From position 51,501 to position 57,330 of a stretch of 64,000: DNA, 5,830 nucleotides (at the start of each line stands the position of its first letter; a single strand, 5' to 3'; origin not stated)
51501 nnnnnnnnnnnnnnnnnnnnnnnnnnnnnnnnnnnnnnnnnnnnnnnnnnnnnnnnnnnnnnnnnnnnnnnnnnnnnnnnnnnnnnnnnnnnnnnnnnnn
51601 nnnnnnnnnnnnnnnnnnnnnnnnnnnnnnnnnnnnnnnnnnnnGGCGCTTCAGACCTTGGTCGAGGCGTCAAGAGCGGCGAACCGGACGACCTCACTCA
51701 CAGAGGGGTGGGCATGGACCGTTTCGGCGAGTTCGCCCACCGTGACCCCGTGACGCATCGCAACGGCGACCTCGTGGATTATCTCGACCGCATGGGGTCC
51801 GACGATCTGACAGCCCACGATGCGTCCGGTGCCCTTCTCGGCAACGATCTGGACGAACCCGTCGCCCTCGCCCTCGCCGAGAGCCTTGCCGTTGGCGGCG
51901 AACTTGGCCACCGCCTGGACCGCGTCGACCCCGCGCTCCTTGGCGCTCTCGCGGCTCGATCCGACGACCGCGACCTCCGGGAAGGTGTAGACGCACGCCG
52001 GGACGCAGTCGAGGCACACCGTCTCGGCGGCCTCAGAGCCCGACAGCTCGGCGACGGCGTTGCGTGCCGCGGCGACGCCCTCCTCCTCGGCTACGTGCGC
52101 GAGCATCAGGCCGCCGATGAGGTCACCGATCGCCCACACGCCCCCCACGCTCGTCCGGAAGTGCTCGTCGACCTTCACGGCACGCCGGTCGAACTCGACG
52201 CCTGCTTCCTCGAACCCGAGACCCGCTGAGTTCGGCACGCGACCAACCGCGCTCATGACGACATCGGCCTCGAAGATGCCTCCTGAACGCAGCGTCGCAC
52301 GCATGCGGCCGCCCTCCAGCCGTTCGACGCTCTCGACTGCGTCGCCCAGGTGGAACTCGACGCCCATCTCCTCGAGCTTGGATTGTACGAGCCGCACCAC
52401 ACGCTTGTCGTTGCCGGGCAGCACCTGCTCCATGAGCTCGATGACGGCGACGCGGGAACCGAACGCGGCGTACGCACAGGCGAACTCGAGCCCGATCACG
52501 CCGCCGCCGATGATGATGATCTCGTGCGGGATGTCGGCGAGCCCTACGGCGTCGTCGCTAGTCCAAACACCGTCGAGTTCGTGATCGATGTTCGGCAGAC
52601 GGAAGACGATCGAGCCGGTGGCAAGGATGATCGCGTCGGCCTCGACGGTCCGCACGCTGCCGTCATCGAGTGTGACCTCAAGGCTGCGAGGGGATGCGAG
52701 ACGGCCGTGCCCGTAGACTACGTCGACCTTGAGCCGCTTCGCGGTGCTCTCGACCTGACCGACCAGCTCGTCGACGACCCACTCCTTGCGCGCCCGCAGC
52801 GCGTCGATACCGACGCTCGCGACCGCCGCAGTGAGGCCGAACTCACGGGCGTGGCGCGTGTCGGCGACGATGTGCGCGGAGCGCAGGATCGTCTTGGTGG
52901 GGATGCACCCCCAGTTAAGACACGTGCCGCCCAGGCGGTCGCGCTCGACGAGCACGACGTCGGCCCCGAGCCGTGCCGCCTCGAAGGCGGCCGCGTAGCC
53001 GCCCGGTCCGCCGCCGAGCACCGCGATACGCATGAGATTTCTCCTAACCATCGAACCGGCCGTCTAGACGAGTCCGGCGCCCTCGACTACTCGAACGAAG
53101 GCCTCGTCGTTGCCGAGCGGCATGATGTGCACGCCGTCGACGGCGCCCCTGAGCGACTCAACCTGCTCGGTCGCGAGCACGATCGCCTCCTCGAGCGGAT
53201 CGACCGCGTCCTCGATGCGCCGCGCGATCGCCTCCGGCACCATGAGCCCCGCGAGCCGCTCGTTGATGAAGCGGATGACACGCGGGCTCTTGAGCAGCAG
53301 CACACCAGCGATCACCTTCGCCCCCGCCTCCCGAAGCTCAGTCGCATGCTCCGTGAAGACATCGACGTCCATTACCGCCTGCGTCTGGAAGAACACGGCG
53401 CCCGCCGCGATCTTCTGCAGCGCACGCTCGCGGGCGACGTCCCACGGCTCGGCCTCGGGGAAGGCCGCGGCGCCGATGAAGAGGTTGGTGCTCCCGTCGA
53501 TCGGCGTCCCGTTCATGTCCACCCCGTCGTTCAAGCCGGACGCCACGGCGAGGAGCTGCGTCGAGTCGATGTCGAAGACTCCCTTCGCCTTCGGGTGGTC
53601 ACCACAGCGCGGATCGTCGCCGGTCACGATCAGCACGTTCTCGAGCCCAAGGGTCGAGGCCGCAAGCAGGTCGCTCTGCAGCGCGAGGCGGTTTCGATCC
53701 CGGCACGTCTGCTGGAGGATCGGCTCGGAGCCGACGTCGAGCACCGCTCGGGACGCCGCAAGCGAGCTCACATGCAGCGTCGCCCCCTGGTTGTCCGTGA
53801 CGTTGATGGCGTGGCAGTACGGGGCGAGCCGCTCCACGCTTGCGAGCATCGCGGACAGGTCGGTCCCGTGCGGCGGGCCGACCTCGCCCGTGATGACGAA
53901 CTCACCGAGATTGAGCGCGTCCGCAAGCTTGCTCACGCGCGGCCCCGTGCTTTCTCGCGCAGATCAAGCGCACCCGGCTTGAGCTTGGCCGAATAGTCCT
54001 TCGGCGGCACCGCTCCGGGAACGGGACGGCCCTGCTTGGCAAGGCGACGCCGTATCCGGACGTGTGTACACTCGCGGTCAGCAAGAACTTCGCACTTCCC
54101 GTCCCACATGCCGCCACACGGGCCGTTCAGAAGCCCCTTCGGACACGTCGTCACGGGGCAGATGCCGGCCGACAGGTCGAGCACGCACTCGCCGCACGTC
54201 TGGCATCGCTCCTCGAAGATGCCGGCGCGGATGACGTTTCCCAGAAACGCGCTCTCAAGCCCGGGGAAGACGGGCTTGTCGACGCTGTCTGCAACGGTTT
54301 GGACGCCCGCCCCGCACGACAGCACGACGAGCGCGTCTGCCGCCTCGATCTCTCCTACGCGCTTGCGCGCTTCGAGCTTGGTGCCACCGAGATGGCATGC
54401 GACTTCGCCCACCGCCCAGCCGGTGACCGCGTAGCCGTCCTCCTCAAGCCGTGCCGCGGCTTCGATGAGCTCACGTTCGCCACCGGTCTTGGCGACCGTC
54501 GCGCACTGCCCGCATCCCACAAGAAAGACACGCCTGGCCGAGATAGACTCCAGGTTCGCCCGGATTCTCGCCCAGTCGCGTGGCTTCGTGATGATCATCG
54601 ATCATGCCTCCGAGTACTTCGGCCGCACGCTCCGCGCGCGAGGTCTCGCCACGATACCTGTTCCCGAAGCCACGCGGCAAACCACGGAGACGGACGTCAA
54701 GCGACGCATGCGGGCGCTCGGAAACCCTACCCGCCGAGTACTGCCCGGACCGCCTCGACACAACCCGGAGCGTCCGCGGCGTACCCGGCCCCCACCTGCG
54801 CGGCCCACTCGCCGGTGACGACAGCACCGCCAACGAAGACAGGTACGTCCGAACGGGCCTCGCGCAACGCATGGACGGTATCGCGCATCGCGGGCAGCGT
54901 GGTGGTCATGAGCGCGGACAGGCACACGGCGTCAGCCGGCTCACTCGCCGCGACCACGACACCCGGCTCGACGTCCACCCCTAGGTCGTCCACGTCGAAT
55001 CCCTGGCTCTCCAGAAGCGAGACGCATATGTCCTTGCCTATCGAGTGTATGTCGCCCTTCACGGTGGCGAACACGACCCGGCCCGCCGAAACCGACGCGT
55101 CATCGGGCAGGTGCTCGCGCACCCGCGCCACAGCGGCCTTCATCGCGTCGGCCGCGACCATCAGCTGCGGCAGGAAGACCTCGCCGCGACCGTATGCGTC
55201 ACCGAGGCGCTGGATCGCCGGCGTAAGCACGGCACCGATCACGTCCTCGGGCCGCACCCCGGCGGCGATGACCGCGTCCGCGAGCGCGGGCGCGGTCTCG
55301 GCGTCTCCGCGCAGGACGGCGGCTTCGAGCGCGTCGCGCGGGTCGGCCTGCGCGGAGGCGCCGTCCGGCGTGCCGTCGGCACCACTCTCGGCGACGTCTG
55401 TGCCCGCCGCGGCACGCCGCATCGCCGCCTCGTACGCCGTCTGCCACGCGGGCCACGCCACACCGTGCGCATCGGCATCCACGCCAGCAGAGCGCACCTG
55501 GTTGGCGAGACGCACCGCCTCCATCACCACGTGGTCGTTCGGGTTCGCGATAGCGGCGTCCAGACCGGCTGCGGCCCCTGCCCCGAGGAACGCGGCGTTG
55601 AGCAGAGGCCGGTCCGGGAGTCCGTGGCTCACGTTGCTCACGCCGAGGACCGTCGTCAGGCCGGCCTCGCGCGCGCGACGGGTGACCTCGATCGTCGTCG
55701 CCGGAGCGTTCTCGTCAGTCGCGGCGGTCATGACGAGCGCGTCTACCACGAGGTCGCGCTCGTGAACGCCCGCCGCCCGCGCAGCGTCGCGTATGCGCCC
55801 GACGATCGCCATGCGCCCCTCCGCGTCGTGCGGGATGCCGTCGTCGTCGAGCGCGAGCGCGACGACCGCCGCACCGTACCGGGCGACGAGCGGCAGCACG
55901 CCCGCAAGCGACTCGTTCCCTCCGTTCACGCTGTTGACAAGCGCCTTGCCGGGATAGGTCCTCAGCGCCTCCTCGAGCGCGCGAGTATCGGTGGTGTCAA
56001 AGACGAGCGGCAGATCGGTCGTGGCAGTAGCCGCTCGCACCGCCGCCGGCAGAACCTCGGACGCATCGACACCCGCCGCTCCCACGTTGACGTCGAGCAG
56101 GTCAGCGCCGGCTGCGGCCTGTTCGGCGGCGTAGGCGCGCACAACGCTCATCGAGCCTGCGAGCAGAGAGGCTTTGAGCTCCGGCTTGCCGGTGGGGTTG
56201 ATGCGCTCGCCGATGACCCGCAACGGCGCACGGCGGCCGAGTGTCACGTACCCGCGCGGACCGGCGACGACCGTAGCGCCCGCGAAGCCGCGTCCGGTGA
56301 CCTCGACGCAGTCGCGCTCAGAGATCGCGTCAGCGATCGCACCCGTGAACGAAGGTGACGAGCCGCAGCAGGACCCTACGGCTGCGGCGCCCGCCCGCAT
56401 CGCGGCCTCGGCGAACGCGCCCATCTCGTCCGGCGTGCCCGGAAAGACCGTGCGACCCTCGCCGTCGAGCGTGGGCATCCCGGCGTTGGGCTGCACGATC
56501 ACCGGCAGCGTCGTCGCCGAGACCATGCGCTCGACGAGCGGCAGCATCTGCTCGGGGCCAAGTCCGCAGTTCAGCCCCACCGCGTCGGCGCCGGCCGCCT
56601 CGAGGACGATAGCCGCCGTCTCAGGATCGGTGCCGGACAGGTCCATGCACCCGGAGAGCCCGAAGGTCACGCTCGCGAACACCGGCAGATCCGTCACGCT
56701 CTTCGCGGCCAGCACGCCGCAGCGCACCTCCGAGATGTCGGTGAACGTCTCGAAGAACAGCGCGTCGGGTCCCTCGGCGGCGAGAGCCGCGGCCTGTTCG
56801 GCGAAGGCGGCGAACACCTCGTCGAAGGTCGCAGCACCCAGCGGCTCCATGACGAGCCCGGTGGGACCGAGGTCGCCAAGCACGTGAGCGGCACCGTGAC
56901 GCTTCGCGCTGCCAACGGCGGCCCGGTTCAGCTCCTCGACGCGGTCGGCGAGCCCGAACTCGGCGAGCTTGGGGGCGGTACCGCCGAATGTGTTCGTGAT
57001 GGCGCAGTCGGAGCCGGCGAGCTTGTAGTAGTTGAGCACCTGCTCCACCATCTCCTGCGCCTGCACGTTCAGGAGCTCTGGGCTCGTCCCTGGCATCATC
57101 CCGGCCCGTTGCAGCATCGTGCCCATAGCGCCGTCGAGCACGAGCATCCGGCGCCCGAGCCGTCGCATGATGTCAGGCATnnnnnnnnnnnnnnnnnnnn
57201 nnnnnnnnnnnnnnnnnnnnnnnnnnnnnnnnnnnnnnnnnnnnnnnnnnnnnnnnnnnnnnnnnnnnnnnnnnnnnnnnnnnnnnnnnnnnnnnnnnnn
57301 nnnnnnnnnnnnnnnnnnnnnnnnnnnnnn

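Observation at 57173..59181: Aspartate-semialdehyde/sulfide-type homocysteine biosynthesis genes (COG1900 plus NIL-ferredoxin) at the head of a methionine operon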

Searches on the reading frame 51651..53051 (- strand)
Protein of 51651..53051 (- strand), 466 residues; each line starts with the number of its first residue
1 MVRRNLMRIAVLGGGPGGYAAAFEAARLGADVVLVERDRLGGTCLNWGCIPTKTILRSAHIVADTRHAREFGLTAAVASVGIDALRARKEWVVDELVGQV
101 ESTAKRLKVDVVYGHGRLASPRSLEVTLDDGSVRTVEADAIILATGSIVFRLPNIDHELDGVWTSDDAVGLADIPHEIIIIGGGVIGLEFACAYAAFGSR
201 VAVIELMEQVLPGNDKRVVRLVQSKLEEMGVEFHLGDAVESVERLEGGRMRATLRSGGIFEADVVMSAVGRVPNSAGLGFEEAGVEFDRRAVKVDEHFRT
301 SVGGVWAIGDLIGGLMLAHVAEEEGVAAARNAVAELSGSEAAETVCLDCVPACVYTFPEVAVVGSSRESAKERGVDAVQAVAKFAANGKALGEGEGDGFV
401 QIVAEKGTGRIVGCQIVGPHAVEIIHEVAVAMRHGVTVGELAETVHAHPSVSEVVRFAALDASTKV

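Call 4: search_protein_families(library=pfam, proteins=[window:51651-53051:-], max_evalue=0.01)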
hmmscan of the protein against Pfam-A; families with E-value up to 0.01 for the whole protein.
window:51651-53051:- (466 aa): 14 families
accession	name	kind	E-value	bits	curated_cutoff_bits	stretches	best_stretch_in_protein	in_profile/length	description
PF07992.20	Pyr_redox_2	-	5.2e-66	223.5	26.1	1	7-325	1-291/291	Pyridine nucleotide-disulphide oxidoreductase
PF02852.28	Pyr_redox_dim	-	5.5e-32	110.7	25.3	1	350-456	1-107/110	Pyridine nucleotide-disulphide oxidoreductase, dimerisation domain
PF00070.33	Pyr_redox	-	2.4e-23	82.9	22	1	178-251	2-75/82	Pyridine nucleotide-disulphide oxidoreductase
PF03486.20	HI0933_like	-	1.4e-09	38.2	50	0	8-39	2-33/244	HI0933-like protein Rossmann domain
PF01134.28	GIDA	-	2.2e-09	37.3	22.1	1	9-147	2-150/391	Glucose inhibited division protein A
PF12831.13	FAD_oxidored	-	1.4e-08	34.9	27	1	9-47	2-41/416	FAD dependent oxidoreductase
PF13450.12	NAD_binding_8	-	5.7e-08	33.4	21.9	1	11-62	1-52/68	NAD(P)-binding Rossmann-like domain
PF13738.12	Pyr_redox_3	-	7.2e-08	32.5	30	1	11-47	2-39/305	Pyridine nucleotide-disulphide oxidoreductase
PF01266.30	DAO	-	9.8e-08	32.3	27.9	1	8-48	1-44/353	FAD dependent oxidoreductase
PF00890.30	FAD_binding_2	-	1.4e-05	25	20.4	1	9-40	2-33/414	FAD binding domain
PF01262.27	AlaDh_PNT_C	-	0.00094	19.1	23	0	8-37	30-59/214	Alanine dehydrogenase/PNT, C-terminal domain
PF03721.20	UDPG_MGDP_dh_N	-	0.0017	18.4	27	0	177-230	2-55/187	UDP-glucose/GDP-mannose dehydrogenase family, NAD binding domain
PF01494.25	FAD_binding_3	-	0.0018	18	22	0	9-38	4-33/349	FAD binding domain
PF02737.24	3HCDH_N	-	0.003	17.9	22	0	178-238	2-57/180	3-hydroxyacyl-CoA dehydrogenase, NAD binding domain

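Call 5: search_protein_families(library=ncbifam, proteins=[window:51651-53051:-], max_evalue=0.01)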
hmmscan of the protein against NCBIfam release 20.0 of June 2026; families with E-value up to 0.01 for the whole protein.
window:51651-53051:- (466 aa): 110 families (the best 25 are shown)
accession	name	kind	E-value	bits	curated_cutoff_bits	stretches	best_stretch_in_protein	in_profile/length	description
TIGR01350.1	lipoamide_DH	equivalog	1.7e-140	468.8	408.8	1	8-465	3-457/461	dihydrolipoyl dehydrogenase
TIGR02053.1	MerA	equivalog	1.5e-96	324.2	454.45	1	7-461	1-452/465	mercury(II) reductase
NF003585.0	PRK05249.1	equivalog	6e-93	312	465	1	9-465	9-460/464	Si-specific NAD(P)(+) transhydrogenase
NF005883.0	PRK07845.1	equivalog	2.3e-88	297.2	479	1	7-459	3-456/466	NAD(P)H-quinone dehydrogenase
NF004991.0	PRK06370.1-3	subfamily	5.6e-87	292.4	620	1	8-459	37-484/509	FAD-containing oxidoreductase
NF004943.0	PRK06292.2-1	equivalog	7.1e-87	292.1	432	1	9-459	6-452/456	dihydrolipoyl dehydrogenase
NF004776.0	PRK06116.1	equivalog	4.9e-82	276.3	480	1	10-453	8-444/450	glutathione-disulfide reductase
NF005884.0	PRK07846.1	equivalog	1.2e-79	268.1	501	1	10-462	7-451/454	mycothione reductase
NF004946.0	PRK06292.2-4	subfamily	1.3e-78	265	634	1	9-463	6-471/487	dihydrolipoyl dehydrogenase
NF004945.0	PRK06292.2-3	equivalog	5.3e-77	259.7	494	1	9-459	6-449/457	dihydrolipoyl dehydrogenase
TIGR01424.1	gluta_reduc_2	equivalog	1.6e-76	257.7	606.05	1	10-453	6-440/446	glutathione-disulfide reductase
NF004947.0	PRK06292.2-5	equivalog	1e-75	255.4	592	1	28-460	26-456/474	dihydrolipoyl dehydrogenase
NF010311.1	PRK13748.1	subfamily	3e-73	247.5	600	1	6-459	97-545/560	mercury(II) reductase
TIGR03452.1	mycothione_red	equivalog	9.2e-73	245.6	635.65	1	10-460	6-450/452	mycothione reductase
NF004992.0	PRK06370.1-4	equivalog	9.1e-70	235.3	629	1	11-455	9-448/459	FAD-containing oxidoreductase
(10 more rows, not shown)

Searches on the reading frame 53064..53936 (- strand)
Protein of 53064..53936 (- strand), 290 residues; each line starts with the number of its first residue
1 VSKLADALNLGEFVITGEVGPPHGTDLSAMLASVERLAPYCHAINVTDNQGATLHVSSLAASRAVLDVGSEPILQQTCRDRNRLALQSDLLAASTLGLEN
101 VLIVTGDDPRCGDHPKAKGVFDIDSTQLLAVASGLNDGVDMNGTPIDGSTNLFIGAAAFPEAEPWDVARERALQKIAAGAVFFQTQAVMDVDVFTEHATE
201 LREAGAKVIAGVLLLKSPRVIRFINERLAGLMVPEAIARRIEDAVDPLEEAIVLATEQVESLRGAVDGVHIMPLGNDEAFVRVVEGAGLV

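Call 4: search_protein_families(library=pfam, proteins=[window:53064-53936:-], max_evalue=0.01)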
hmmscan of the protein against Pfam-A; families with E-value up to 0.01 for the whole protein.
window:53064-53936:- (290 aa): 1 family
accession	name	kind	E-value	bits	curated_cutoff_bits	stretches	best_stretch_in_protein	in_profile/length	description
PF02219.23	MTHFR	-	1e-30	107.5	24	1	4-286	2-285/287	Methylenetetrahydrofolate reductase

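Call 5: search_protein_families(library=ncbifam, proteins=[window:53064-53936:-], max_evalue=0.01)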
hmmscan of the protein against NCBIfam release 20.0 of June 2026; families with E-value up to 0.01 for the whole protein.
window:53064-53936:- (290 aa): 3 families
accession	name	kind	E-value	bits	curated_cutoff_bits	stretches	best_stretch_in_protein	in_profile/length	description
NF006396.0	PRK08645.1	equivalog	3.2e-62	210.5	453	1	2-284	312-599/611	bifunctional homocysteine S-methyltransferase/methylenetetrahydrofolate reductase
TIGR00676.1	fadh2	equivalog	1.8e-14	53.8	293.7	1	19-285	5-272/275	methylenetetrahydrofolate reductase [NAD(P)H]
TIGR00677.1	fadh2_euk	equivalog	1.7e-12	47.3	310.05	1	41-289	30-277/281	methylenetetrahydrofolate reductase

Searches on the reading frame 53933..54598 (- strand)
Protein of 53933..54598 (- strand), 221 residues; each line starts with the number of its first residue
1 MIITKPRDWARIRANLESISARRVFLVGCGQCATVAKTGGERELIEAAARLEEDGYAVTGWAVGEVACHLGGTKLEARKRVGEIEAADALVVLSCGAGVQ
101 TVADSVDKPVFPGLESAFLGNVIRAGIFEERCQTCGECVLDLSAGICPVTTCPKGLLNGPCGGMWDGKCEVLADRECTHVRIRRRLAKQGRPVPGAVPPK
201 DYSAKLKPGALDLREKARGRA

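Call 4: search_protein_families(library=pfam, proteins=[window:53933-54598:-], max_evalue=0.01)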
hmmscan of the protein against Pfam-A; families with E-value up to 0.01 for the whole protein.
window:53933-54598:- (221 aa): 1 family
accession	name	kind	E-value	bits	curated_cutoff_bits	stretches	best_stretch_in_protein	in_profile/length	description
PF12225.13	DUF5981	-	5.5e-28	96.9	23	1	111-191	1-81/95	Methylene-tetrahydrofolate reductase C terminal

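Call 5: search_protein_families(library=ncbifam, proteins=[window:53933-54598:-], max_evalue=0.01)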
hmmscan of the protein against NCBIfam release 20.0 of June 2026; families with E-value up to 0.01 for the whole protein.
window:53933-54598:- (221 aa): 0 families

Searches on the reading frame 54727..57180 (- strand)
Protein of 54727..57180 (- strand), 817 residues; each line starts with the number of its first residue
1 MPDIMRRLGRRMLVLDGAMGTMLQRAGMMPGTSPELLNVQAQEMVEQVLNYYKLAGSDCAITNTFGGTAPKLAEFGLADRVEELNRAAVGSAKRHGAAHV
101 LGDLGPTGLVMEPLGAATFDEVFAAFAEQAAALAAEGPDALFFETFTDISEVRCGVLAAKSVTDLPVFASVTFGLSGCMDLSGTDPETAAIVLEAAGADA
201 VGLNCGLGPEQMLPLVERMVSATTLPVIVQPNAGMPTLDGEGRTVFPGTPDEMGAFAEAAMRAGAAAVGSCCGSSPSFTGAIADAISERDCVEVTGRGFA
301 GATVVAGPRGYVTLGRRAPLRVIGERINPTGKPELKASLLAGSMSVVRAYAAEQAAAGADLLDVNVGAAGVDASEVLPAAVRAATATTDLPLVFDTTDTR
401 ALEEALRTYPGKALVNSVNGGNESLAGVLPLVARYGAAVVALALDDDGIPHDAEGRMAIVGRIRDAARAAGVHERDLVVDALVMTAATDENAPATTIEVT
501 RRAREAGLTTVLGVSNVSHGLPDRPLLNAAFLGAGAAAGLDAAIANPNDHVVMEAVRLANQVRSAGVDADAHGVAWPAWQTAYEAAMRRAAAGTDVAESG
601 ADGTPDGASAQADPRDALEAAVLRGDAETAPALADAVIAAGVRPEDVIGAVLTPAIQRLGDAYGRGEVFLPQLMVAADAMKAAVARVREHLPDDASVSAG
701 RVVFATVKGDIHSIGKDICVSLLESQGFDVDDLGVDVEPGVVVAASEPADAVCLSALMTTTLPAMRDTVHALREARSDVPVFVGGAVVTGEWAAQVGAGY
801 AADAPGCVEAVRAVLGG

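Call 4: search_protein_families(library=pfam, proteins=[window:54727-57180:-], max_evalue=0.01)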
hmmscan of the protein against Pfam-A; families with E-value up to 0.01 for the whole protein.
window:54727-57180:- (817 aa): 4 families
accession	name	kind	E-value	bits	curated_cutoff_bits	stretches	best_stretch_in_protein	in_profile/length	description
PF02574.22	S-methyl_trans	-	5.5e-63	213.9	22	1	13-285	1-282/283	Homocysteine S-methyltransferase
PF02310.24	B12-binding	-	1e-21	77.4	32.1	1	700-797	1-104/121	B12 binding domain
PF00809.28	Pterin_bind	-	2e-21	77.2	25.5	1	324-544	1-242/244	Pterin binding enzyme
PF02607.22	B12-binding_2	-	6.4e-18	65.2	23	1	616-686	3-72/74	B12 binding domain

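Call 5: search_protein_families(library=ncbifam, proteins=[window:54727-57180:-], max_evalue=0.01)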
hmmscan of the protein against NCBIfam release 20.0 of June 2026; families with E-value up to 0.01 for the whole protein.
window:54727-57180:- (817 aa): 18 families
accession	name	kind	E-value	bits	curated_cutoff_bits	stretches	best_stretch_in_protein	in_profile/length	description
TIGR02082.1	metH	equivalog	4.4e-124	415.4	1010.85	1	10-795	3-831/1182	methionine synthase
NF007024.0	PRK09490.1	equivalog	4e-90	303.1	1497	1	4-792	12-846/1234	methionine synthase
NF006396.0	PRK08645.1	equivalog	1.2e-67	228.5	453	1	3-291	3-289/611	bifunctional homocysteine S-methyltransferase/methylenetetrahydrofolate reductase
NF005719.0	PRK07535.1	domain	6.8e-67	225.4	259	1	322-563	3-245/268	methyltetrahydrofolate:corrinoid/iron-sulfur protein methyltransferase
NF005718.0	PRK07534.1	equivalog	1.8e-50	172.1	338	1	10-289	13-297/337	betaine--homocysteine S-methyltransferase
TIGR02370.1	pyl_corrinoid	subfamily_domain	1.1e-43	148.9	215.3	1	619-803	3-192/197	methyltransferase cognate corrinoid protein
NF041607.1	dimeth_corrin_MtbC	equivalog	7.2e-38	130.2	350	1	640-813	22-201/203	dimethylamine corrinoid protein MtbC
NF040758.1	CODH_ACS_meth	exception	2.1e-37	128.9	370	1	322-571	6-257/261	carbon monoxide dehydrogenase/acetyl-CoA synthase methytransferase subunit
NF047996.1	corrin_MtgC_2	exception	3.3e-36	124.8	370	1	620-814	10-209/212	glycine betaine-specific corrinoid protein MtgC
NF040669.1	MtaC2_Meth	equivalog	9.2e-31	107.1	450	1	613-805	41-239/267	methanol--corrinoid protein MtaC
NF047995.1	corrinoid_MtgC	exception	8.8e-30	103.8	310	1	617-809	7-207/215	glycine betaine-specific corrinoid protein MtgC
NF040655.1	MtaC_Meth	equivalog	5.3e-28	97.7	420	1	609-801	26-224/253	methanol--corrinoid protein MtaC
NF007020.0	PRK09485.1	equivalog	5.9e-23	81.4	215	1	10-287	11-304/306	homocysteine S-methyltransferase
NF052513.1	TransRegCarH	equivalog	3e-14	52.9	400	1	616-804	85-267/274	HTH-type transcriptional repressor CarH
NF002612.0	PRK02261.1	equivalog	1.5e-07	31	110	1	701-791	5-98/148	methylaspartate mutase subunit S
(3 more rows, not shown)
